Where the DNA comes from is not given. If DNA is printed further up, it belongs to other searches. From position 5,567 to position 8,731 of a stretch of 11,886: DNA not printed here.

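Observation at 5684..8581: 954-aa protein of unknown function opening the late block, with ambiguous start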

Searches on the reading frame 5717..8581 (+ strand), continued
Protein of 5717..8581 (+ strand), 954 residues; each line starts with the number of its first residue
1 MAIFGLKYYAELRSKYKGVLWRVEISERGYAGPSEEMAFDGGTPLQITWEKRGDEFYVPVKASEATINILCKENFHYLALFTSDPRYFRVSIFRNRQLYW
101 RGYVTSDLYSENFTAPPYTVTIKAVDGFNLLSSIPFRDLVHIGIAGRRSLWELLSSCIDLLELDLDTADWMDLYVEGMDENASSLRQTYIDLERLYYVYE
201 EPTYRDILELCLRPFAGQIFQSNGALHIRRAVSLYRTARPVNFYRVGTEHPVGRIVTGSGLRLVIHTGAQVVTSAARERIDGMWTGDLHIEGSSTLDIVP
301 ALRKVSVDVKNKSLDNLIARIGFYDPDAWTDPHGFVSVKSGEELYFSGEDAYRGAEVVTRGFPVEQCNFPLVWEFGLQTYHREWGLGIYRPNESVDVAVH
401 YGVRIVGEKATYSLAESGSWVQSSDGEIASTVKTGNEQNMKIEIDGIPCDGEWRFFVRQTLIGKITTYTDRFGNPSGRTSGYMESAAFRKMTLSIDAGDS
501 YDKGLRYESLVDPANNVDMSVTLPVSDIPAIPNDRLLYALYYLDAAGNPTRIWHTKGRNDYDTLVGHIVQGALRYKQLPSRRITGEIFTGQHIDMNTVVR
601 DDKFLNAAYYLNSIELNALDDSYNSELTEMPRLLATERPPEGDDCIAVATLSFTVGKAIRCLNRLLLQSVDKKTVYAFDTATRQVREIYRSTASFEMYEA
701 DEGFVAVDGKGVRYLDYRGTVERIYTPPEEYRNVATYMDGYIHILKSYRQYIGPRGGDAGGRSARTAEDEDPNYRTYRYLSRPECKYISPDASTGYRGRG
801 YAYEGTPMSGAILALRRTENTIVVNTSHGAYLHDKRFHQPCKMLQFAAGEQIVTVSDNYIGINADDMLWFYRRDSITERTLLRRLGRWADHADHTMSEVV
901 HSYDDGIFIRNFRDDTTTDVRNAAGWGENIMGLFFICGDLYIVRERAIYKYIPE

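Call 18: search_protein_families(library=phrogs, proteins=[L003:17395-19533:+, L003:19538-19771:+, L003:19775-20476:+, L003:3124-3564:+, L003:3570-3929:+, L003:3965-4252:+, L003:4237-4746:+, L003:1031-1555:+, L003:1552-1908:+], max_evalue=0.01)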
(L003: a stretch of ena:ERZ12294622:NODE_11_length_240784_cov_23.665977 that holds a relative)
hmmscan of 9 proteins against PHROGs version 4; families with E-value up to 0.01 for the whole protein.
L003:17395-19533:+ (712 aa): 2 families
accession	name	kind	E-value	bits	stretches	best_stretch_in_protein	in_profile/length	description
phrog_38044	-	unknown function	1e-13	50.3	1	353-480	1954-2055/3576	-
phrog_26822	-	unknown function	3e-08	33.7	1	83-254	162-322/530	-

L003:19538-19771:+ (77 aa): 0 families

L003:19775-20476:+ (233 aa): 6 families
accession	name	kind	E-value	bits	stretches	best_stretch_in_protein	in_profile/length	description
phrog_9915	-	unknown function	4.4e-12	45.1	1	49-168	1189-1318/1813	-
phrog_22899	-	unknown function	1.4e-09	36.9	1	71-168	900-996/1857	-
phrog_3649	-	unknown function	2.9e-07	30.8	1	56-159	224-324/375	-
phrog_17273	-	unknown function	2.7e-06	25.9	1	76-163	1162-1248/1713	-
phrog_29123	-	unknown function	5.2e-06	26.3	1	122-171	165-213/459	-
phrog_35590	-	unknown function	0.00083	19.8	1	6-51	6-51/224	-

L003:3124-3564:+ (146 aa): 2 families
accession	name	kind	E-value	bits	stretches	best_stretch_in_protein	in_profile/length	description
phrog_1407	-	tail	1.4e-23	84.8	1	9-145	24-168/258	major tail protein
phrog_238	-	tail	0.00057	20.4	1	9-138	5-140/186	major tail protein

L003:3570-3929:+ (119 aa): 0 families

L003:3965-4252:+ (95 aa): 1 family
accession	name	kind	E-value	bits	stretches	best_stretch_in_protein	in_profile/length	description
phrog_16333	-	unknown function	9.9e-10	39.7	1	1-87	6-90/92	-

L003:4237-4746:+ (169 aa): 0 families

L003:1031-1555:+ (174 aa): 1 family
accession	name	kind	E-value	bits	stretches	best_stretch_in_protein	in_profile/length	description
phrog_5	-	connector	1.8e-12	48.6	1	2-168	91-216/239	tail completion or Neck1 protein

L003:1552-1908:+ (118 aa): 1 family
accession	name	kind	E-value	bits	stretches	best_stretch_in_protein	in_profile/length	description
phrog_347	-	connector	0.0005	20.3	1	20-117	16-117/394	tail terminator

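Call 21: search_protein_families(library=pfam, proteins=[L003:17395-19533:+, L003:19775-20476:+, L003:3570-3929:+, L003:3965-4252:+], max_evalue=0.01)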
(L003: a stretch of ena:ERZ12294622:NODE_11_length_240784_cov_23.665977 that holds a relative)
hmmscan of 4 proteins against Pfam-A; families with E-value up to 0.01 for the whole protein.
L003:17395-19533:+ (712 aa): 1 family
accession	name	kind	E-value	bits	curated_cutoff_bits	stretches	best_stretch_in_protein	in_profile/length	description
PF12789.12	PTR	-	0.009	16.5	27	0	48-71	4-27/60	Phage tail repeat like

L003:19775-20476:+ (233 aa): 2 families
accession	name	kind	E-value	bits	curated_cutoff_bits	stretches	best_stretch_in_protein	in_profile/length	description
PF03382.20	DUF285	-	1.4e-10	41.4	25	1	60-166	6-114/120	Mycoplasma protein of unknown function, DUF285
PF13306.12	LRR_5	-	3.7e-05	24.1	27.7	1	106-171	27-87/127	BspA type Leucine rich repeat region (6 copies)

L003:3570-3929:+ (119 aa): 0 families

L003:3965-4252:+ (95 aa): 0 families

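Call 26: predict_structure(alignment_id=A1)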
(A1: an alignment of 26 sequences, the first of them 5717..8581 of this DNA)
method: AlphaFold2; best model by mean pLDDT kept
length: 954 residues; sequences in the alignment: 26
mean_pLDDT: 62.9   pTM: 0.40
mean pLDDT of the five models: 62.9, 60.2, 60.1, 57.8, 54.2
residues with pLDDT >= 90: 161; 70-90: 279; 50-70: 151; < 50: 363
segments of 3 or more residues with pLDDT < 50: 14-17, 38-65, 71-83, 106-116, 125-134, 138-140, 162-180, 213-252, 254-264, 266-315, 497-636, 756-769, 788-802
pLDDT, mean of each block of 10 residues (from residue 1): 63 54 68 58 43 32 47 44 54 60 49 44 48 51 67 67 43 41 62 61 61 44 29 31 42 45 46 39 34 24 27 50 84 83 85 88 77 88 70 77 89 87 81 84 85 91 81 69 89 60 27 28 25 25 37 24 28 29 27 29 35 35 35 54 89 94 91 92 85 93 90 86 83 88 85 51 44 77 62 35 69 87 91 80 87 90 93 78 89 89 89 83 89 87 95 80
secondary structure, 60 per line:
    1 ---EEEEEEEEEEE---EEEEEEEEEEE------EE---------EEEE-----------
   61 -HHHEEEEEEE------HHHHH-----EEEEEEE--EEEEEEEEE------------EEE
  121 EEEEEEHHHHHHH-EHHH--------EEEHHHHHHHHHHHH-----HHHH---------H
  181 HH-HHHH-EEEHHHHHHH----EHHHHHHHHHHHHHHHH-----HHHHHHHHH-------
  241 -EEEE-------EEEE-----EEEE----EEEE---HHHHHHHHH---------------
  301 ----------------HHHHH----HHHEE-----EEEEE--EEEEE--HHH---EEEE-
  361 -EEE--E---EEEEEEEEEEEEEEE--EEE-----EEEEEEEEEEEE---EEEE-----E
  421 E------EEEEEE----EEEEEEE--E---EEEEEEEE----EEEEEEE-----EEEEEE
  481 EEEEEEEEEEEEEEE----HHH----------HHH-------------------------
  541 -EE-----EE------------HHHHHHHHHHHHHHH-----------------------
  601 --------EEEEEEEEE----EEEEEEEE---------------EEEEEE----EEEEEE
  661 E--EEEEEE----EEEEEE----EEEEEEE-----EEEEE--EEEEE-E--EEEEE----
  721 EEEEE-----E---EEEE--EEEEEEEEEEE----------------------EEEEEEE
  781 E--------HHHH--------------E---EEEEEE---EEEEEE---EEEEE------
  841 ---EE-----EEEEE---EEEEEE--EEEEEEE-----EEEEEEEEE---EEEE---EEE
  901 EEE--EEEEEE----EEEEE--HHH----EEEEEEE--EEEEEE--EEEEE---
elements in order (helices of 4 or more, strands of 3 or more residues): E4-14 E18-28 E46-49 E65-71 H78-82 E88-94 E97-105 E118-126 H127-133 E147-149 H150-161 H167-170 H184-187 E189-191 H192-198 H204-219 H225-233 E242-245 E253-256 E262-265 E270-273 H277-285 H317-321 E336-340 E343-347 E356-359 E362-364 E371-385 E388-390 E396-407 E411-414 E428-433 E438-444 E451-458 E463-469 E475-495 H563-577 E609-617 E622-629 E645-650 E655-661 E664-669 E674-679 E684-690 E696-700 E703-707 E712-716 E721-725 E735-738 E741-751 E774-781 H790-793 E812-817 E821-826 E830-834 E851-855 E859-864 E867-873 E879-887 E891-894 E898-903 E906-911 E916-920 E930-936 E939-944 E947-951
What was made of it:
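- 6674..7204 (+): Residues 320-496: predicted all-beta sandwich domain, variable in sequence. pLDDT 77-91 (call 26).
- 7634..8578 (+): Residues 640-954: beta-propeller of about 7 blades, the most variable part. Putative receptor-binding domain. pLDDT mostly 80-95 (call 26).
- On Beta-propeller receptor-binding or glycan-binding module: Residues 640-954 have pLDDT 80-95 and about 26 short strands (call 26).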

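Call 29: fold_search(model_id=the predicted structure, library=pdb)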
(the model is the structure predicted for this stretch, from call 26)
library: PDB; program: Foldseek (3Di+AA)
matches with E <= 10: 1549; with E <= 0.001: 564
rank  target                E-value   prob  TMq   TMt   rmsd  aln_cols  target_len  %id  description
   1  6g6m                  3.0e-08  1.00  0.20  0.49  10.0       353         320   12  Crystal structure of the computationally designed Tako8 protein in P42212 (released 2018-11-28)
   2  6y7n_A                5.4e-08  1.00  0.22  0.54   9.4       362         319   11  The crystal structure of the eight-bladed symmetrical designer protein Tako8 in the presence of tellurotungstic Anders (released 2020-12-16)
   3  6y7o_A                7.3e-08  1.00  0.22  0.55   9.2       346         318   13  The complex between the eight-bladed symmetrical designer protein Tako8 and the silicotungstic acid Keggin (STA) (released 2020-12-16)
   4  3v7d_B                7.7e-08  1.00  0.20  0.37  10.2       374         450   11  Crystal Structure of ScSkp1-ScCdc4-pSic1 peptide complex (released 2012-05-02)
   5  8a3t_B                9.0e-08  1.00  0.20  0.39  15.6       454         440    8  S. cerevisiae APC/C-Cdh1 complex (released 2022-08-31)
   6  6e29_C                1.0e-07  1.00  0.22  0.58   9.2       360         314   12  Crystal structure of Myceliophteria_thermophila Cps50 (Swd1) beta-propeller domain (released 2018-07-25)
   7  4uuy_B                1.0e-07  1.00  0.21  0.53   6.0       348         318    7  Structural Identification of the Vps18 beta-propeller reveals a critical role in the HOPS complex stability and functi (released 2014-10-29)
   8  8bbf_A                1.0e-07  1.00  0.19  0.23   9.4       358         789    9  Structure of the IFT-A complex; IFT-A1 module (released 2022-12-07)
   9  1nex_B                1.3e-07  1.00  0.20  0.38   9.2       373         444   11  Crystal Structure of ScSkp1-ScCdc4-CPD peptide complex (released 2003-02-18)
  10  9qtu_C                1.7e-07  1.00  0.21  0.44   7.2       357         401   10  human PAN2-PAN3 deadenylase complex in the apo state (released 2025-12-10)
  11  9a2d_F                2.0e-07  1.00  0.15  0.11  13.9       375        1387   11  Modeling of the ciliary Intraflagellar transport-A complex (released 2024-05-10)
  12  4d0k_A                2.1e-07  1.00  0.19  0.49  10.8       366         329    9  Complex of Chaetomium thermophilum PAN2 (WD40-CS1) with PAN3 (C-term) (released 2014-06-04)
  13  9w2m_G                2.1e-07  1.00  0.21  0.47  18.2       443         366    8  Cryo-EM structure of the Cytoplasmic lattice(CPL) from mouse oocyte (released 2026-02-25)
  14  8bbg_A                2.2e-07  1.00  0.19  0.14   8.0       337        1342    9  Structure of the IFT-A complex; anterograde IFT-A train model (released 2022-12-21)
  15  3v7d_D                2.3e-07  1.00  0.21  0.41  11.1       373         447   10  Crystal Structure of ScSkp1-ScCdc4-pSic1 peptide complex (released 2012-05-02)
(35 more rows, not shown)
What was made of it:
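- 7634..8578 (+): Foldseek top hits are all WD40-type or designed propellers, E about 1e-8 (call 29).
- On Beta-propeller receptor-binding or glycan-binding module: Foldseek matches 7- and 8-bladed propellers at E about 1e-8 (call 29).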

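Call 30: search_protein_representatives(protein=window:5717-8581:+)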
Query: 954 residues. Proteins with E-value up to 0.001 (for the whole library): 2718; up to 1e-10: 905; up to 1e-30: 74. The best 150 are listed.
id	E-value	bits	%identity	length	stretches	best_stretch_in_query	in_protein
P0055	0.0e+00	1271.7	61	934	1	2-953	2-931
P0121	8.5e-280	947.5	49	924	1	4-951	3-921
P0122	3.1e-260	882.7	48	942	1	1-953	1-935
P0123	1.6e-196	671.9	51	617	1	12-634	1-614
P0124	1.0e-178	612.9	41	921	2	3-747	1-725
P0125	2.1e-173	595.4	39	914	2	24-743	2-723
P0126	1.2e-144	500.2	41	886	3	3-382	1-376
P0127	3.6e-144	498.6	63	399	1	4-366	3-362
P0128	4.9e-144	498.1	84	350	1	80-340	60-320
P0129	1.1e-143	496.9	35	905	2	4-744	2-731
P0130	6.4e-132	458.0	77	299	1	60-324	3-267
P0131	3.6e-131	455.5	71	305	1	356-646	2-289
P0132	9.1e-131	454.2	42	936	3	3-340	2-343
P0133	2.7e-129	449.4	59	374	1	569-953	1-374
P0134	5.3e-125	435.1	37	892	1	3-707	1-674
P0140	1.4e-112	394.1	36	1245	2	1-260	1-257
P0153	9.7e-59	215.8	35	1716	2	1-248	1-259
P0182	6.2e-36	140.3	30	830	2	5-323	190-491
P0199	3.1e-28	114.9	28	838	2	3-232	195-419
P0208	2.2e-25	105.4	29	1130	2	3-256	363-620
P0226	2.5e-23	98.6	28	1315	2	3-261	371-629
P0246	4.7e-22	94.4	30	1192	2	4-231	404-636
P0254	1.0e-21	93.3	28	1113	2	3-231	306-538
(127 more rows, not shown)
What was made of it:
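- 2718 cluster representatives share residues 1-245 joined to unrelated C-termini of 600-2100 aa (call 30).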
